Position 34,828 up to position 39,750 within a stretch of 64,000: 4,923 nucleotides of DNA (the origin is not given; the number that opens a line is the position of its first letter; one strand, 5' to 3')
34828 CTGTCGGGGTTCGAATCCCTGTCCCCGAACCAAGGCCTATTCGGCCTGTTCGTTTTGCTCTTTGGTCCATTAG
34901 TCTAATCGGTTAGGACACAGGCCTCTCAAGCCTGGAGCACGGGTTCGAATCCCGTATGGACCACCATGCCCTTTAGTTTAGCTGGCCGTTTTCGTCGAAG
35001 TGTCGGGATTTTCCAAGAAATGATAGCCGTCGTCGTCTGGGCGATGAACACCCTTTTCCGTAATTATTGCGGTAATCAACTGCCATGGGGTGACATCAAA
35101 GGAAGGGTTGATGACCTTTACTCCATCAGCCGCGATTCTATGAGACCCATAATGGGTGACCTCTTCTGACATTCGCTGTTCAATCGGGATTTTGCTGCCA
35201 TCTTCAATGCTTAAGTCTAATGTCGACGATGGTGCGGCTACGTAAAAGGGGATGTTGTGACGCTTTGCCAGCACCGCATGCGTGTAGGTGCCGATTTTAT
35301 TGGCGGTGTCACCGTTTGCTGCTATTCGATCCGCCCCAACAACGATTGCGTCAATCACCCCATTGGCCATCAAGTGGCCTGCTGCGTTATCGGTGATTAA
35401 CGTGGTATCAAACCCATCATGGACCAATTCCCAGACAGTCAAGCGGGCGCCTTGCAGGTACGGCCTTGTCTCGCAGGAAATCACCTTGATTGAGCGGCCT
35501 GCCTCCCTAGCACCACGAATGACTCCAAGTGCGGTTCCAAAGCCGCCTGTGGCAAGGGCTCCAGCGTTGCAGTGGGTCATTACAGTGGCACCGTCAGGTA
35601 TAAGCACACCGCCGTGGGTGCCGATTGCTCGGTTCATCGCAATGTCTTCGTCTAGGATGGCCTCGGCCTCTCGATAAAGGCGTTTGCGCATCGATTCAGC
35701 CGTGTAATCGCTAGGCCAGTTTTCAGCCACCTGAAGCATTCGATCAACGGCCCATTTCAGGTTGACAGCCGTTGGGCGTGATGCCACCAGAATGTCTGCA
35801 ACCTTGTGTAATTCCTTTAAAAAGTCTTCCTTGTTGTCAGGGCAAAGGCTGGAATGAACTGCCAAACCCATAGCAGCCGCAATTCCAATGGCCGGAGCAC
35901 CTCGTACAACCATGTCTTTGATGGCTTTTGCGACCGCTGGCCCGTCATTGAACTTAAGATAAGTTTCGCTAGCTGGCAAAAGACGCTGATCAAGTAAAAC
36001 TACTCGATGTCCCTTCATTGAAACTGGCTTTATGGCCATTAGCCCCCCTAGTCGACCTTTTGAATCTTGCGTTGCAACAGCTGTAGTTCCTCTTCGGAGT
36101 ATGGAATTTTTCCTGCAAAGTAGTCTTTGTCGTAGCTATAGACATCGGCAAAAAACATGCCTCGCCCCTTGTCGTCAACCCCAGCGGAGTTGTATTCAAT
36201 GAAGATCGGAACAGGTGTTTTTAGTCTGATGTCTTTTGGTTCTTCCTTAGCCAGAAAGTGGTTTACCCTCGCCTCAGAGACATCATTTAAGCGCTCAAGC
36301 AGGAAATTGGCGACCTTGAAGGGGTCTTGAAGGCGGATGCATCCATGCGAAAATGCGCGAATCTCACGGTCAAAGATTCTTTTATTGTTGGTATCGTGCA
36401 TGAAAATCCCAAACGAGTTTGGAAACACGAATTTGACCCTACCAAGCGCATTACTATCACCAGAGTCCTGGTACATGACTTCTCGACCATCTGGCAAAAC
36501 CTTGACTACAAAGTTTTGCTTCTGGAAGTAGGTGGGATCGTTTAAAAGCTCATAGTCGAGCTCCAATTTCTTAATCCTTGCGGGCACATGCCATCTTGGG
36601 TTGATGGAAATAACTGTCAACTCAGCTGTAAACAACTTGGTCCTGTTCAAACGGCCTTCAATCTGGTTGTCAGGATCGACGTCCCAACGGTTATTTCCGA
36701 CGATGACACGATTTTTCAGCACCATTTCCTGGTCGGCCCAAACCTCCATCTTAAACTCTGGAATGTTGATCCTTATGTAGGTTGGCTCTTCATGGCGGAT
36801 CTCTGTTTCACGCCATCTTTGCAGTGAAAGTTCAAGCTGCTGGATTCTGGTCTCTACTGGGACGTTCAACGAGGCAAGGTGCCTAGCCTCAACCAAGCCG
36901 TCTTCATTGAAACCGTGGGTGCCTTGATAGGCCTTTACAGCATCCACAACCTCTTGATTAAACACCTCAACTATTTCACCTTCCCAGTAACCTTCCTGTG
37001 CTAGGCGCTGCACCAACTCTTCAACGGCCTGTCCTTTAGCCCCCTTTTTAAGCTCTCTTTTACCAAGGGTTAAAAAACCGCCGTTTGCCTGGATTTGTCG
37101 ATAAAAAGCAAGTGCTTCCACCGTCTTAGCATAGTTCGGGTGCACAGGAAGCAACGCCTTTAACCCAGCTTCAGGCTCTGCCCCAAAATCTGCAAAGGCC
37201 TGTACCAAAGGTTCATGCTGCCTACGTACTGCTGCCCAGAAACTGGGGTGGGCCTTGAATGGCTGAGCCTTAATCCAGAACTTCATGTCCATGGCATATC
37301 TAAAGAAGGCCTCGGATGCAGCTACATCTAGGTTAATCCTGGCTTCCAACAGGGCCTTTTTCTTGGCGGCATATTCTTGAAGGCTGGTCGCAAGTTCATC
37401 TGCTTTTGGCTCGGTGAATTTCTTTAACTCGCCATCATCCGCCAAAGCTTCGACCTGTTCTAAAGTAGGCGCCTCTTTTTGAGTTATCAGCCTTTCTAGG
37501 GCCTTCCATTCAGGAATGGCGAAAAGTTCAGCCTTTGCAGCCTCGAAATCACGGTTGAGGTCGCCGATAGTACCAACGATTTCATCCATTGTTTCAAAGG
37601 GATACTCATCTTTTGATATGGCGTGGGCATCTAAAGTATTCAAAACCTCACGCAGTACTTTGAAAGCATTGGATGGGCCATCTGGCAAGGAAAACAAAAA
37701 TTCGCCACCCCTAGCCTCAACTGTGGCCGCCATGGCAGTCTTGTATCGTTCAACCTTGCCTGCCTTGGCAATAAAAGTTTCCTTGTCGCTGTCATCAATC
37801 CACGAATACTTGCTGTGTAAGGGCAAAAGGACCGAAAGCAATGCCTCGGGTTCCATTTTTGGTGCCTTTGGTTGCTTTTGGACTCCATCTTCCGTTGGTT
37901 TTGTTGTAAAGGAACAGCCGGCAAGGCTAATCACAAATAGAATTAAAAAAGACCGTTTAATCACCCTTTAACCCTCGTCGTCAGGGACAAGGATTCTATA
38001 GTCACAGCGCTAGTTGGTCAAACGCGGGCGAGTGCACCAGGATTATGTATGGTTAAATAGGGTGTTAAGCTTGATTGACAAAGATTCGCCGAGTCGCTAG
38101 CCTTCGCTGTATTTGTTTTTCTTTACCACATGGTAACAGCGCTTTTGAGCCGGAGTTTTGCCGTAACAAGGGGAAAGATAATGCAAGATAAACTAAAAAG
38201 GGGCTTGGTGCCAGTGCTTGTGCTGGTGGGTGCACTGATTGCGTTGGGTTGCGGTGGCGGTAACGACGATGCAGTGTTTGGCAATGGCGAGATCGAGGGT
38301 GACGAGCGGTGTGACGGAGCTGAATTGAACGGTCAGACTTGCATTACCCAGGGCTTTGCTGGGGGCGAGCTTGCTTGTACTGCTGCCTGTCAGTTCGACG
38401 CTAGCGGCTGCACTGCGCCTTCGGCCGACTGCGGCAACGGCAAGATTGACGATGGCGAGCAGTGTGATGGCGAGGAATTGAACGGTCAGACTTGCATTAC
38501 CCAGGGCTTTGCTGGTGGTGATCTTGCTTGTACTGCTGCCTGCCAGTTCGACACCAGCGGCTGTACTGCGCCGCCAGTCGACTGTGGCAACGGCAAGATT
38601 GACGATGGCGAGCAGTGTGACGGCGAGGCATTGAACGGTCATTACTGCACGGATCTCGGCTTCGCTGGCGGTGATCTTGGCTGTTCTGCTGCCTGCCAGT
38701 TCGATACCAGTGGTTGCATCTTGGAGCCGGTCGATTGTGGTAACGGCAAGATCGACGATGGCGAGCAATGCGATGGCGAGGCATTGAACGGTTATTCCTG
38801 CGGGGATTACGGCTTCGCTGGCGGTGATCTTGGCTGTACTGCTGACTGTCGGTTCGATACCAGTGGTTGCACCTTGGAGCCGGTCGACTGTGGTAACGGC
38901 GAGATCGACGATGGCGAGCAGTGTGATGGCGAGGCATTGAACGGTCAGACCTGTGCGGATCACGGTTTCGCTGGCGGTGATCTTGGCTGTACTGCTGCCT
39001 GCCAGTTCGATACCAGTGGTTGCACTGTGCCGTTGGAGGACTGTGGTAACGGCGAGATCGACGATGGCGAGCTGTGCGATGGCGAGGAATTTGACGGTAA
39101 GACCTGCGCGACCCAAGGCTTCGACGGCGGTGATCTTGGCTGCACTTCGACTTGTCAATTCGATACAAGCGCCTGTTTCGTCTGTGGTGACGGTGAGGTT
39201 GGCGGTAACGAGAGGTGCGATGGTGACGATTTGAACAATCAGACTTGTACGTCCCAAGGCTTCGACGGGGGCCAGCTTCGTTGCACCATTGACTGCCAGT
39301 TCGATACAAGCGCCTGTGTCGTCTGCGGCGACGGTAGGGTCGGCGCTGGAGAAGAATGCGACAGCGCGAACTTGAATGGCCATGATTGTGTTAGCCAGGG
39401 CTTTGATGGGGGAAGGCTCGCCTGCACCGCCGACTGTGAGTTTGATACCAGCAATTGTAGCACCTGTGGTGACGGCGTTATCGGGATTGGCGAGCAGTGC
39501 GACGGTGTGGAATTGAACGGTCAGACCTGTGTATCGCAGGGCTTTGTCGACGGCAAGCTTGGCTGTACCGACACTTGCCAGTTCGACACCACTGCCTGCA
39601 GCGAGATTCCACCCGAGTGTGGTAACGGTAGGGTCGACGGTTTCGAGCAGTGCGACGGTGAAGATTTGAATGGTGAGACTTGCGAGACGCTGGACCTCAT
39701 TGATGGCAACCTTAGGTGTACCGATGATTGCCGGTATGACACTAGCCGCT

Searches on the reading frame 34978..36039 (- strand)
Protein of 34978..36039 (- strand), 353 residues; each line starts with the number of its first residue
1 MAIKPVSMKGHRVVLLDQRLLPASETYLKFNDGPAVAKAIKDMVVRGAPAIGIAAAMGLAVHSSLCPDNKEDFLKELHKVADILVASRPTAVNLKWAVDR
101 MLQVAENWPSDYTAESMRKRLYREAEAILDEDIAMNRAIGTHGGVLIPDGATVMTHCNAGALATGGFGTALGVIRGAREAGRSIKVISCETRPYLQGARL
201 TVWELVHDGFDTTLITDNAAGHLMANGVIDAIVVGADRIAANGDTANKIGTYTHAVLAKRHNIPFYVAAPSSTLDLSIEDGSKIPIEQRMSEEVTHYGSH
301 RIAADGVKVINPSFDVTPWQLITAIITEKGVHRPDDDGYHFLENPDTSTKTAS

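Call 44: search_protein_families(library=ncbifam, proteins=[window:34978-36039:-], max_evalue=0.001)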
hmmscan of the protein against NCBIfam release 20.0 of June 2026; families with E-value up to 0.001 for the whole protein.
window:34978-36039:- (353 aa): 8 families
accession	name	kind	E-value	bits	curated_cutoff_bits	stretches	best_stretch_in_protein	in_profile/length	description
NF004326.0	PRK05720.1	subfamily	6.1e-137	456.2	271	1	3-336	10-344/358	s-methyl-5-thioribose-1-phosphate isomerase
TIGR00512.1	salvage_mtnA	equivalog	4.7e-130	433.4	279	1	5-333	2-334/335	S-methyl-5-thioribose-1-phosphate isomerase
TIGR00524.1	eIF-2B_rel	subfamily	5.7e-118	393.5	185.85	1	35-332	6-301/303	S-methyl-5-thioribose-1-phosphate isomerase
NF004700.0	PRK06036.1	equivalog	2e-111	372.3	528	1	11-334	11-330/339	S-methyl-5-thioribose-1-phosphate isomerase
NF004436.0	PRK05772.1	equivalog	1.8e-98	330.2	521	1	3-333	16-350/363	S-methyl-5-thioribose-1-phosphate isomerase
TIGR00511.1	ribulose_e2b2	equivalog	1.4e-61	208.4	314.1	1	36-335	5-289/301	ribose 1,5-bisphosphate isomerase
NF006210.0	PRK08335.1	equivalog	2.3e-23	82.9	339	1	125-334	85-271/275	translation initiation factor IF-2B subunit alpha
NF004994.0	PRK06372.1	equivalog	5.3e-15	55.5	249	1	188-336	114-250/253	translation initiation factor IF-2B subunit delta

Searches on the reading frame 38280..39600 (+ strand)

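Call 20: search_protein_families(library=pfam, proteins=[window:38280-39600:+], max_evalue=10)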
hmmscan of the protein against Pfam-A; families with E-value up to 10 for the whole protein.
window:38280-39600:+ (440 aa): 1 family
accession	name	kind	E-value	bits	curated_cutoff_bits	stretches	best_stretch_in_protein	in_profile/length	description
PF00208.27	ELFV_dehydrog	-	0.28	11.3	23.4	0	61-105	24-66/241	Glutamate/Leucine/Phenylalanine/Valine dehydrogenase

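Call 21: search_protein_families(library=ncbifam, proteins=[window:38280-39600:+], max_evalue=10)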
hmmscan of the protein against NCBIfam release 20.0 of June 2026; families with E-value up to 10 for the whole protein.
window:38280-39600:+ (440 aa): 1 family
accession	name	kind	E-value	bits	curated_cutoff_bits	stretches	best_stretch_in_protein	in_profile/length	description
TIGR02232.1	myxo_disulf_rpt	repeat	7.1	6.5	20.8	4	349-369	4-24/38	cysteine-rich acidic repeat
